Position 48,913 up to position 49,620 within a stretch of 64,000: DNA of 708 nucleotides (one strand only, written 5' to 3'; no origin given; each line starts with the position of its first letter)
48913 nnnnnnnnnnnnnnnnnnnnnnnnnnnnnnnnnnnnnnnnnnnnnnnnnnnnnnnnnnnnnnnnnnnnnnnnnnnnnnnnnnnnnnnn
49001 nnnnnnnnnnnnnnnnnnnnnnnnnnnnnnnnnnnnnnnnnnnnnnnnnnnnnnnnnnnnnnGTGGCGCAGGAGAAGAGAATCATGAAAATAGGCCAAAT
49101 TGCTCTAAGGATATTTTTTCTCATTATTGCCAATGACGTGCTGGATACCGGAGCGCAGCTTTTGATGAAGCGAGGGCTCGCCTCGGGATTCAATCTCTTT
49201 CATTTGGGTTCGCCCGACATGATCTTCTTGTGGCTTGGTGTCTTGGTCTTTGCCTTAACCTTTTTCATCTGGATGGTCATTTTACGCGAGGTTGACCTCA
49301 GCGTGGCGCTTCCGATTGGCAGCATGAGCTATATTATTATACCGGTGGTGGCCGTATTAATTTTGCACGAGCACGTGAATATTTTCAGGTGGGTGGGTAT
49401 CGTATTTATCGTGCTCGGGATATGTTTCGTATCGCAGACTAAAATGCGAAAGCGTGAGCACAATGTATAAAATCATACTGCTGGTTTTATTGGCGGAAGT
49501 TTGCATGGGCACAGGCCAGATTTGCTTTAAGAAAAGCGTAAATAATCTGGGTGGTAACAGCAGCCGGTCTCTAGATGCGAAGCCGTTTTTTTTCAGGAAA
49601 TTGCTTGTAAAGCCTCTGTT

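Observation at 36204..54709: A 79-bp perfect direct repeat brackets an 18.4-kb accessory-looking segment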

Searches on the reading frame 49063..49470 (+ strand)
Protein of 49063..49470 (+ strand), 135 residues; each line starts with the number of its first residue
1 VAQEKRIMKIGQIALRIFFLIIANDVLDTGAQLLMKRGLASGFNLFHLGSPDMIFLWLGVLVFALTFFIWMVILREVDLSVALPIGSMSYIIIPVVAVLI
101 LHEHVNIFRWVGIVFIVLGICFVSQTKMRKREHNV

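Call 10: search_protein_families(library=pfam, proteins=[window:49063-49470:+], max_evalue=0.01)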
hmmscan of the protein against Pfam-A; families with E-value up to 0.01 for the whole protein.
window:49063-49470:+ (135 aa): 2 families
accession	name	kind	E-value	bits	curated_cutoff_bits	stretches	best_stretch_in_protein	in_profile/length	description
PF00892.27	EamA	-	1.8e-10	41.7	28.2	1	53-124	63-134/135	EamA-like transporter family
PF10639.15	TMEM234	-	0.0071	16.9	30.1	0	68-123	56-112/113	Putative transmembrane family 234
